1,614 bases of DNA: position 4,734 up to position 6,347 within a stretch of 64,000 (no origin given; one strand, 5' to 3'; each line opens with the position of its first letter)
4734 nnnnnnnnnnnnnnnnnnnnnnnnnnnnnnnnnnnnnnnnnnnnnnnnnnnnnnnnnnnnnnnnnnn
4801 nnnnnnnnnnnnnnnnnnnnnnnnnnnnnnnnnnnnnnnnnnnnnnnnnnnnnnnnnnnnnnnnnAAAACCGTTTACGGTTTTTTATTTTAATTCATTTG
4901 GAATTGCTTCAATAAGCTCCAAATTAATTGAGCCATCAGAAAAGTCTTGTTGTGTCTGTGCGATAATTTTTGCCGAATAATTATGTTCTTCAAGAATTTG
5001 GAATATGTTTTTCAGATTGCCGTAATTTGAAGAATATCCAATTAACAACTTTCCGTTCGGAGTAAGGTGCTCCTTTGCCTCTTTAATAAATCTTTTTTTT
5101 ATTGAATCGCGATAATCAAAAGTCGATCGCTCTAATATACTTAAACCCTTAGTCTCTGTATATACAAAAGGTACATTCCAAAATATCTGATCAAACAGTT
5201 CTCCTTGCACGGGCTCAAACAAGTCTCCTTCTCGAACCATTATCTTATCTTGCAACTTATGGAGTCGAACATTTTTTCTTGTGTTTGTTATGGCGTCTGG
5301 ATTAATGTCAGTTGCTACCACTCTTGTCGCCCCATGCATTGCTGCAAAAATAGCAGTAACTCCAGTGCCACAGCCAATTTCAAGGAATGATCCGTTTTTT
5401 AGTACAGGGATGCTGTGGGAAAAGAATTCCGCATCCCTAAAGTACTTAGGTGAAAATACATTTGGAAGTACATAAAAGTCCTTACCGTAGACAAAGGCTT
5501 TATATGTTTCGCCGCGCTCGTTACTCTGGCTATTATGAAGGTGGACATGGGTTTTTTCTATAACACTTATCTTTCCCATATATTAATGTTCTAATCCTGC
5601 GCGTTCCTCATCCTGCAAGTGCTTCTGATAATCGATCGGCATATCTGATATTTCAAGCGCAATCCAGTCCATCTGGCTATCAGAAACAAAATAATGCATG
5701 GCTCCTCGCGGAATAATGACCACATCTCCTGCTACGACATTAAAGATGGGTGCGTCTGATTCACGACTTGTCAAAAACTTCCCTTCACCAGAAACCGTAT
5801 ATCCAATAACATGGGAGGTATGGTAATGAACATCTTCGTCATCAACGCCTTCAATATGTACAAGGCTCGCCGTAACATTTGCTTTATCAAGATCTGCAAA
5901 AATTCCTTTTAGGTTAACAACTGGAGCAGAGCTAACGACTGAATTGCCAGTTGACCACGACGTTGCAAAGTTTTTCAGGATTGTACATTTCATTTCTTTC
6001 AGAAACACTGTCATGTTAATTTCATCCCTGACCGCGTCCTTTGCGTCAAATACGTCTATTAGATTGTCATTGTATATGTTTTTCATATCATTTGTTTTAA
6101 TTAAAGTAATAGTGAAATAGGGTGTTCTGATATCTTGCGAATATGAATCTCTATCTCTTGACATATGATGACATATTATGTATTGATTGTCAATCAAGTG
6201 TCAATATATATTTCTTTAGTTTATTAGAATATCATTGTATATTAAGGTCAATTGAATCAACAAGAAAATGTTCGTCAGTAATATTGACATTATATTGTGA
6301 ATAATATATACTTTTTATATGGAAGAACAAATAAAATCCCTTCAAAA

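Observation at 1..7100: Accessory cluster: three paralogous TrmB regulators interleaved with radical-SAM, ABC-F, heme-oxygenase-like, methyltransferase and cupin genes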

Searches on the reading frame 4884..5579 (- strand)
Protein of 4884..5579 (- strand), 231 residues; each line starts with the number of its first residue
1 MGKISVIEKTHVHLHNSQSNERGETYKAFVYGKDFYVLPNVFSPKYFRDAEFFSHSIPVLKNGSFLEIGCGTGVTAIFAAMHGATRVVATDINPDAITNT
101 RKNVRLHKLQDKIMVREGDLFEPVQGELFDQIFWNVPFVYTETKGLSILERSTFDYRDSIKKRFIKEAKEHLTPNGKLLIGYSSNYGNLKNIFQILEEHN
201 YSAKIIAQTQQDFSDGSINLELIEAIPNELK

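Call 5: search_protein_families(library=pfam, proteins=[window:4884-5579:-], max_evalue=0.01)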
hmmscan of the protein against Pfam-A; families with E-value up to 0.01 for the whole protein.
window:4884-5579:- (231 aa): 20 families
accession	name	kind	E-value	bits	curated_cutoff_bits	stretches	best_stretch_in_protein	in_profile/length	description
PF05175.20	MTS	-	8.9e-19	68.2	23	1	35-197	4-155/170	Methyltransferase small domain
PF13847.12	Methyltransf_31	-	5.2e-12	46.1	27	1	61-199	3-125/145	Methyltransferase domain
PF06325.19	PrmA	-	6.4e-11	42.7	22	1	61-135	161-233/296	Ribosomal protein L11 methyltransferase (PrmA)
PF13649.12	Methyltransf_25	-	4.1e-10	40.7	27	1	66-144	2-80/97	Methyltransferase domain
PF08242.18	Methyltransf_12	-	1.7e-08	35.5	30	1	66-178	1-98/98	Methyltransferase domain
PF08241.18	Methyltransf_11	-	2.3e-08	35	21.2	1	66-179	1-94/95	Methyltransferase domain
PF02475.24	TRM5-TYW2_MTfase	-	4.8e-08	33.6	28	1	62-137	37-113/164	TRM5/TYW2 methyltransferase domain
PF09445.16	Methyltransf_15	-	1.9e-07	31.3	22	1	66-177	5-115/165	RNA cap guanine-N2 methyltransferase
PF03602.21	Cons_hypoth95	-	1.1e-06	28.9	24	1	52-150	32-137/182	Conserved hypothetical protein 95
PF10294.15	Methyltransf_16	-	2.3e-06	27.9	21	1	60-129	45-116/174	Lysine methyltransferase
PF13489.12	Methyltransf_23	-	5.5e-06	26.6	27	1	61-181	22-117/164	Methyltransferase domain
PF12847.13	Methyltransf_18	-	7.4e-06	26.5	27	1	62-132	15-86/151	Methyltransferase domain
PF04816.18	TrmK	-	8.2e-05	22.7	27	1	81-127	18-65/205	tRNA (adenine(22)-N(1))-methyltransferase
PF01135.25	PCMT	-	0.00012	22.3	20.3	1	63-119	75-132/210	Protein-L-isoaspartate(D-aspartate) O-methyltransferase (PCMT)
PF03848.20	TehB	-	0.00015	21.7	20.4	1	56-147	25-114/193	Tellurite resistance protein TehB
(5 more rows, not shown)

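Call 6: search_protein_families(library=ncbifam, proteins=[window:4884-5579:-], max_evalue=0.01)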
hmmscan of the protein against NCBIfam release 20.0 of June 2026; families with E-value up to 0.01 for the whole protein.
window:4884-5579:- (231 aa): 46 families (the best 25 are shown)
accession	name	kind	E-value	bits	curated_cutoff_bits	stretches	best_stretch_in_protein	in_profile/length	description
NF011529.0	PRK14968.1-3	equivalog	1.5e-28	99.6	162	1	39-215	14-188/198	putative methyltransferase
TIGR00537.1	hemK_rel_arch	hypoth_equivalog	1.6e-21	76.8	87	1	54-213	12-170/179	HemK2/MTQ2 family protein methyltransferase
TIGR03533.1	L3_gln_methyl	equivalog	6.4e-17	61.8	229.7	1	25-190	82-259/284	50S ribosomal protein L3 N(5)-glutamine methyltransferase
TIGR03534.1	RF_mod_PrmC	equivalog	1.7e-15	57.2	199.1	1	30-201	55-236/253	peptide chain release factor N(5)-glutamine methyltransferase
NF011530.0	PRK14968.1-4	equivalog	9.8e-14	51.2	243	1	64-214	42-188/202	putative methyltransferase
NF001785.0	PRK00517.2-2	equivalog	1.8e-13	50.3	188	1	61-136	145-219/282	50S ribosomal protein L11 methyltransferase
NF002421.0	PRK01544.1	equivalog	2.3e-12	46.4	567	1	61-214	138-299/524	bifunctional peptide chain release factor N(5)-glutamine methyltransferase PrmC/tRNA (guanosine(46)-N7)-methyltransferase TrmB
TIGR00536.1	hemK_fam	subfamily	8e-12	44.8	115.5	1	32-192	82-255/286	HemK family protein methyltransferase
NF011527.0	PRK14968.1-1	equivalog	1.6e-11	44.3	242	1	61-213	34-181/192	putative methyltransferase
NF007023.0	PRK09489.1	equivalog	2.1e-11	43.6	295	1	30-210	164-327/342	16S rRNA (guanine(1207)-N(2))-methyltransferase RsmC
TIGR00406.1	prmA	equivalog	6.6e-11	42.2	183.15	1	58-132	156-229/288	50S ribosomal protein L11 methyltransferase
TIGR03704.1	PrmC_rel_meth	equivalog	2e-10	40.6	248.8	1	31-186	53-220/251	putative protein N(5)-glutamine methyltransferase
NF043040.1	corrin_prot_MT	hypoth_equivalog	1.2e-09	37.9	180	1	62-122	42-101/216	corrinoid protein-associated methyltransferase CpaM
NF011528.0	PRK14968.1-2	equivalog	9.5e-09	35.1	171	1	48-143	25-122/205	putative methyltransferase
TIGR02469.1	CbiT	equivalog_domain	1.1e-07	32.1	78.3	1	62-118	20-77/124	precorrin-6Y C5,15-methyltransferase (decarboxylating) subunit CbiT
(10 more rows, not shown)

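Call 71: search_protein_families(library=padloc, proteins=[window:4884-5579:-], max_evalue=0.001)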
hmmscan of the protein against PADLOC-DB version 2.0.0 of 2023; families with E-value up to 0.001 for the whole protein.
window:4884-5579:- (231 aa): 1 family
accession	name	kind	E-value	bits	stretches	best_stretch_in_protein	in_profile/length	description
PDLC04134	mad2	-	3.6e-23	80.2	1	10-214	242-431/492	mads_2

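Call 91: search_solved_structures(query=window:4884-5576:-, max_evalue=0.00001)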
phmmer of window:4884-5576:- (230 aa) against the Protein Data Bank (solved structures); distinct sequences matched with E-value up to 0.00001: 17.
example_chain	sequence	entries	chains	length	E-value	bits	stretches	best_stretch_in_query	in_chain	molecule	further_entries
5u4t_A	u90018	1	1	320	6.8e-09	39.2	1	64-143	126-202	Putative gentamicin methyltransferase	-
5u18_A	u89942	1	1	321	6.9e-09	39.2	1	63-143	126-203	N-3'' methyltransferase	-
5u1i_A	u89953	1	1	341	7.7e-09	39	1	63-138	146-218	Putative gentamicin methyltransferase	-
5tyq_A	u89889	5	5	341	7.7e-09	39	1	63-138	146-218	Putative gentamicin methyltransferase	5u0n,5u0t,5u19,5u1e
1f3l_A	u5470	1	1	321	6.2e-08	36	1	36-121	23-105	PROTEIN ARGININE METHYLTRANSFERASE PRMT3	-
1dus_A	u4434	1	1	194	4e-07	33.4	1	44-138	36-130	MJ0882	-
1sg9_A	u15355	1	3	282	4.6e-07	33.2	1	31-140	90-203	hemK protein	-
1nv8_A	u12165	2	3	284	4.6e-07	33.2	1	31-140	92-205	hemK protein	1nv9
1vq1_A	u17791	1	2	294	4.8e-07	33.1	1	31-140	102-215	N5-glutamine methyltransferase, HemK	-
3evz_A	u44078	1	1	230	5.4e-07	33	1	60-190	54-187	methyltransferase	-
2fyt_A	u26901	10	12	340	6.4e-07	32.7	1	30-121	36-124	Protein arginine N-methyltransferase 3 | PRMT3 protein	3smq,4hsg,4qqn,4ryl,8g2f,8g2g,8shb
9vkf_A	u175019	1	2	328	8.6e-07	32.3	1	58-120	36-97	Protein arginine N-methyltransferase 1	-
1g6q_1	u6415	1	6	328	8.7e-07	32.3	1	58-120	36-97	HNRNP ARGININE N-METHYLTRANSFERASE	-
1f38_A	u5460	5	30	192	1.1e-06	32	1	60-121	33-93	PRECORRIN-8W DECARBOXYLASE | Precorrin-6y methyltransferase/putative decarboxylase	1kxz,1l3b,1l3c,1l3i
23ks_A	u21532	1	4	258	3e-06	30.5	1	65-177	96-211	Release factor glutamine methyltransferase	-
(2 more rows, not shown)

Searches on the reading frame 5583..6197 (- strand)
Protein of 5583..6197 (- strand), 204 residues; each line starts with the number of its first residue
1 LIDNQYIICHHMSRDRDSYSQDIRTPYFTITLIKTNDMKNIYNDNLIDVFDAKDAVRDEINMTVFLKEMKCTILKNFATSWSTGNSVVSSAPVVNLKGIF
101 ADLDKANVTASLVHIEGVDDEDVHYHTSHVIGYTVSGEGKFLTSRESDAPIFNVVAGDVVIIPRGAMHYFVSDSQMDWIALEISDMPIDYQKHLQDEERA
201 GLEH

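Call 5: search_protein_families(library=pfam, proteins=[window:5583-6197:-], max_evalue=0.01)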
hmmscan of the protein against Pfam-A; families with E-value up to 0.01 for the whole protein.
window:5583-6197:- (204 aa): 4 families
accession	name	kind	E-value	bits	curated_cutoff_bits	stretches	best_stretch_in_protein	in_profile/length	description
PF02311.25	AraC_binding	-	2.7e-07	30.8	21.1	1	123-178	18-69/135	AraC-like ligand binding domain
PF07883.17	Cupin_2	-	5.6e-06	26.4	27.2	1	114-179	4-67/70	Cupin domain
PF03079.20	ARD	-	7e-06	26.8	27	1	124-176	88-141/157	ARD/ARD' family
PF00190.28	Cupin_1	-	2.1e-05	24.6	22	1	123-181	48-113/151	Cupin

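Call 6: search_protein_families(library=ncbifam, proteins=[window:5583-6197:-], max_evalue=0.01)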
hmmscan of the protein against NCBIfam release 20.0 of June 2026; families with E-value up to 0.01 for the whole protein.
window:5583-6197:- (204 aa): 2 families
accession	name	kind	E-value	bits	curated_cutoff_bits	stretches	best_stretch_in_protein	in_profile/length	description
NF049940.1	MandnitrLy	equivalog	0.0014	18.5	140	1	94-184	21-110/130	(R)-mandelonitrile lyase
TIGR03404.1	bicupin_oxalic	subfamily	0.0034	16.5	254.2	1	107-183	244-322/367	bicupin, oxalate decarboxylase family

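Call 64: find_related_loci(query=window:5583-6164:-, collection=metagenome_contigs, flank=6000)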
Query window:5583-6164:- (193 aa) in metagenome_contigs; peptide patterns used: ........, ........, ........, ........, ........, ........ (x = any residue, [..] = any of these).
74 stretches matched a pattern, but none encodes a relative of the query by tblastn (E <= 1e-3).

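Call 71: search_protein_families(library=padloc, proteins=[window:5583-6164:-], max_evalue=0.001)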
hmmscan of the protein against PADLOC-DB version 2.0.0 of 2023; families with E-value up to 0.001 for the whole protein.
window:5583-6164:- (193 aa): 0 families

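Call 72: search_protein_representatives(protein=window:5583-6164:-)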
Query: 193 residues. Proteins with E-value up to 0.001 (for the whole library): 77; up to 1e-10: 42; up to 1e-30: 1. The best 77 are listed.
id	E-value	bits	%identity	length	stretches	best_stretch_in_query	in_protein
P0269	1.4e-81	289.1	75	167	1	27-192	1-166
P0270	1.7e-30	122.6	44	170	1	35-191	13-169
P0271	2.8e-29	118.6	51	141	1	50-185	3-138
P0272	5.5e-26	107.9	42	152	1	52-186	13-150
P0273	8.1e-26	107.3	48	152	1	56-182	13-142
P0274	8.7e-25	104.0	41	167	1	50-186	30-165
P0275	2.4e-24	102.5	43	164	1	50-183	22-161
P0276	3.6e-23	98.7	41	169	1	52-184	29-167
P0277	5.7e-22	94.8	41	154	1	55-183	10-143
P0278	7.3e-22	94.4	40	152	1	53-187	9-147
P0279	9.7e-22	94.0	46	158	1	60-184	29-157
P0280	1.2e-21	93.7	45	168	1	54-183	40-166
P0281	2.2e-21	92.8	50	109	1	79-183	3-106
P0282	8.9e-21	90.9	47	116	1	77-184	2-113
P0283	1.7e-20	90.0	40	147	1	53-183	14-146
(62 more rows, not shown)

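Call 74: find_related_loci(query=A6, collection=metagenome_contigs, flank=6000)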
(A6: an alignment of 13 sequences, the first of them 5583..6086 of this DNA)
Query A6 (167 aa) in metagenome_contigs; peptide patterns used: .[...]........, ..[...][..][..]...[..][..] (x = any residue, [..] = any of these).
192 stretches matched a pattern; 17 encode a relative of the query (tblastn E <= 1e-3); 17 distinct loci.
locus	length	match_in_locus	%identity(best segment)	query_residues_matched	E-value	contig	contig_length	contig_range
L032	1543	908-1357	40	7-156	2e-31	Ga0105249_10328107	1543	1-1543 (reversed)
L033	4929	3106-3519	42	27-156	5e-31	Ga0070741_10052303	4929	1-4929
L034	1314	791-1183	42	34-160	2e-30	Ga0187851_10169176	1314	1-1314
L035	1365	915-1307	41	33-159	2e-28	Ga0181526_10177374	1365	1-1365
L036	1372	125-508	44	36-159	5e-28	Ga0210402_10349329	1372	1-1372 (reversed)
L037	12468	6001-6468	30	17-156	4e-14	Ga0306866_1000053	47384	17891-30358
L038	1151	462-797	35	43-158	7e-13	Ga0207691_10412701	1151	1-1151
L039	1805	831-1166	35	43-158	2e-12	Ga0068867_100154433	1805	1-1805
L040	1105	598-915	34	43-152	2e-10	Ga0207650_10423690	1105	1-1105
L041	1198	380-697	32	43-152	2e-9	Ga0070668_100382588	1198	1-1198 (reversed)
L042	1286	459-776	32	43-152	2e-9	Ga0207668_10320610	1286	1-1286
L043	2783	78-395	32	43-152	4e-9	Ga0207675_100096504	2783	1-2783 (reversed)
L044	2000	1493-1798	32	48-152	3e-8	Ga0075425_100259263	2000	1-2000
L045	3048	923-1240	34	43-152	1e-7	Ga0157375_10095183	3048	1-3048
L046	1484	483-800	33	43-152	2e-7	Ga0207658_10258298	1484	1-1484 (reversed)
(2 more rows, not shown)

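Call 77: search_protein_families(library=pfam, proteins=[L037:52-1764:+, L037:2096-2584:+, L037:2719-3576:+, L037:3566-4297:+, L037:4297-4989:+, L037:4986-5993:+, L037:5965-6489:+, L037:6501-9062:+, L037:9069-9632:+, L037:9629-11284:+], max_evalue=0.001)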
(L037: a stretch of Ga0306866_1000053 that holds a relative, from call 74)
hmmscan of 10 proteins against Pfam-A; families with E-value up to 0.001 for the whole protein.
L037:52-1764:+ (570 aa): 2 families
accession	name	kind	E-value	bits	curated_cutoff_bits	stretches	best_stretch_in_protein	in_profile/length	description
PF00912.28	Transgly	-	4.3e-11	43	27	1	34-162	25-153/178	Transglycosylase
PF00905.27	Transpeptidase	-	1.1e-09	38.4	22.1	1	318-531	31-270/299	Penicillin binding protein transpeptidase domain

L037:2096-2584:+ (162 aa): 4 families
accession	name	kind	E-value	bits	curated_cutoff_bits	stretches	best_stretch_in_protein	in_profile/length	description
PF00782.25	DSPc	-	5e-09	36.5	33.5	1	66-153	40-129/133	Dual specificity phosphatase, catalytic domain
PF22785.1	Tc-R-P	-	1.6e-06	29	27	1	42-124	29-105/106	Polymorphic toxin system, DSP-PTPase phosphatase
PF00102.32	Y_phosphatase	-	1.1e-05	25.6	20.9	1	49-121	117-193/234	Protein-tyrosine phosphatase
PF05706.17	CDKN3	-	0.00062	19.9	20.7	1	71-121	106-156/168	Cyclin-dependent kinase inhibitor 3 (CDKN3)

L037:2719-3576:+ (285 aa): 4 families
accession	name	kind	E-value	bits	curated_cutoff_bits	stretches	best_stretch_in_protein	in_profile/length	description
PF00005.33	ABC_tran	-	6e-29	101.8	25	1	23-167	1-136/137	ABC transporter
PF13304.12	AAA_21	-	4e-09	37.4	27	1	141-200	239-300/304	AAA domain, putative AbiEii toxin, Type IV TA system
PF13555.12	AAA_29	-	2.7e-05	24.3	27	1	32-66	22-55/61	P-loop containing region of AAA domain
PF02463.25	SMC_N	-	5.7e-05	23.1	40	1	34-211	25-209/220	RecF/RecN/SMC N terminal domain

L037:3566-4297:+ (243 aa): 1 family
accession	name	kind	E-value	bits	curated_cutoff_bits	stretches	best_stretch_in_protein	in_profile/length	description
PF00528.27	BPD_transp_1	-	1.1e-18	68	26.4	1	83-235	15-177/184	Binding-protein-dependent transport system inner membrane component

L037:4297-4989:+ (230 aa): 8 families
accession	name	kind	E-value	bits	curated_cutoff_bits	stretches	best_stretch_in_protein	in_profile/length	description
PF05175.20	MTS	-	1.5e-11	44.7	23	1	41-197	8-155/170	Methyltransferase small domain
PF13847.12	Methyltransf_31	-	2.4e-10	40.7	27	1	63-198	3-127/145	Methyltransferase domain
PF06325.19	PrmA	-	6.9e-07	29.5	22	1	63-137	161-234/296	Ribosomal protein L11 methyltransferase (PrmA)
PF08241.18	Methyltransf_11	-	2.2e-06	28.6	21.2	1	68-109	1-42/95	Methyltransferase domain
PF08242.18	Methyltransf_12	-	4.5e-06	27.7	30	1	68-178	1-98/98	Methyltransferase domain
PF13649.12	Methyltransf_25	-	2.6e-05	25.3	27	1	68-118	2-52/97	Methyltransferase domain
PF10354.15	BMT5-like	-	3.4e-05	24.6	24.7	1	105-185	57-130/168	rRNA (uridine-N3-)-methyltransferase BTM5-like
PF09445.16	Methyltransf_15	-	8.9e-05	22.6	22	1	67-141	4-78/165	RNA cap guanine-N2 methyltransferase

L037:4986-5993:+ (335 aa): 1 family
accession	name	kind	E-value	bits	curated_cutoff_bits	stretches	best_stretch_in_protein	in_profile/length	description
PF09084.16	NMT1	-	9.1e-25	88.3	20.5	1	58-256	15-214/216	NMT1/THI5 like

L037:5965-6489:+ (174 aa): 1 family
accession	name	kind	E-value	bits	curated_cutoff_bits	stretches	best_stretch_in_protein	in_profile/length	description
PF03079.20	ARD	-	1.1e-05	26.1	27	1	101-149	88-136/157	ARD/ARD' family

L037:6501-9062:+ (853 aa): 0 families

L037:9069-9632:+ (187 aa): 0 families

L037:9629-11284:+ (551 aa): 1 family
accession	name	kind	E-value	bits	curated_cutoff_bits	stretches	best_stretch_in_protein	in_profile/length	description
PF00072.30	Response_reg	-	2.6e-05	24.8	30.2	1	287-352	42-101/111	Response regulator receiver domain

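Call 92: search_solved_structures(query=A6, max_evalue=0.1)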
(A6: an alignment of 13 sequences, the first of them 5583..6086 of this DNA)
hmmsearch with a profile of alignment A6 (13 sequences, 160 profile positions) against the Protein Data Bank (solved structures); distinct sequences matched with E-value up to 0.1: 53.
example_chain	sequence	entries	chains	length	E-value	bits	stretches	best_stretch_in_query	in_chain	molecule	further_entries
5i8s_A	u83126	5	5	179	7.3e-06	28.8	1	81-136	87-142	1,2-dihydroxy-3-keto-5-methylthiopentene dioxygenase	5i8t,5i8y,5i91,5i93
6a54_A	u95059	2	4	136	8.5e-06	28.6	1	70-139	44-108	Novel protein with potential Cupin domain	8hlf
1vr3_A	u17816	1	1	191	1.2e-05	28.1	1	81-136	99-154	Acireductone dioxygenase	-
7jxg_A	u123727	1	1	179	1.6e-05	27.7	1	81-135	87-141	1,2-dihydroxy-3-keto-5-methylthiopentene dioxygenase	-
4qgn_A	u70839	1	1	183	1.7e-05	27.6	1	81-135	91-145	1,2-dihydroxy-3-keto-5-methylthiopentene dioxygenase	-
6km8_A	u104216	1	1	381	1.7e-05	27.6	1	82-141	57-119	7S globulin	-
4qgl_A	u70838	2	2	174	2e-05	27.4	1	81-137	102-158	Acireductone dioxygenase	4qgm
5e1r_A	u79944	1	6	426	2.7e-05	26.9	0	83-141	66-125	7S vicilin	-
6ufi_A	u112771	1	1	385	3.6e-05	26.5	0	63-140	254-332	Cupin domain-containing protein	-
6a53_A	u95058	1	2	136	5.1e-05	26.1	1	70-139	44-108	Novel protein with potential Cupin domain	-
6a55_A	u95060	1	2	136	5.5e-05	26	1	70-139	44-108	Novel protein with potential Cupin domain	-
5tfz_A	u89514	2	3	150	5.5e-05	25.9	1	31-139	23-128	dimethylsulfoniopropionate lyase DddK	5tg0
6tzp_A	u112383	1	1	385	7.8e-05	25.5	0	63-140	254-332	Oxalate decarboxylase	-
4met_A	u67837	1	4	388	0.00012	24.9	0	63-140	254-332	Oxalate decarboxylase OxdC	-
8uai_C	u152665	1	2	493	0.00015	24.5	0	98-138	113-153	11S globulin 3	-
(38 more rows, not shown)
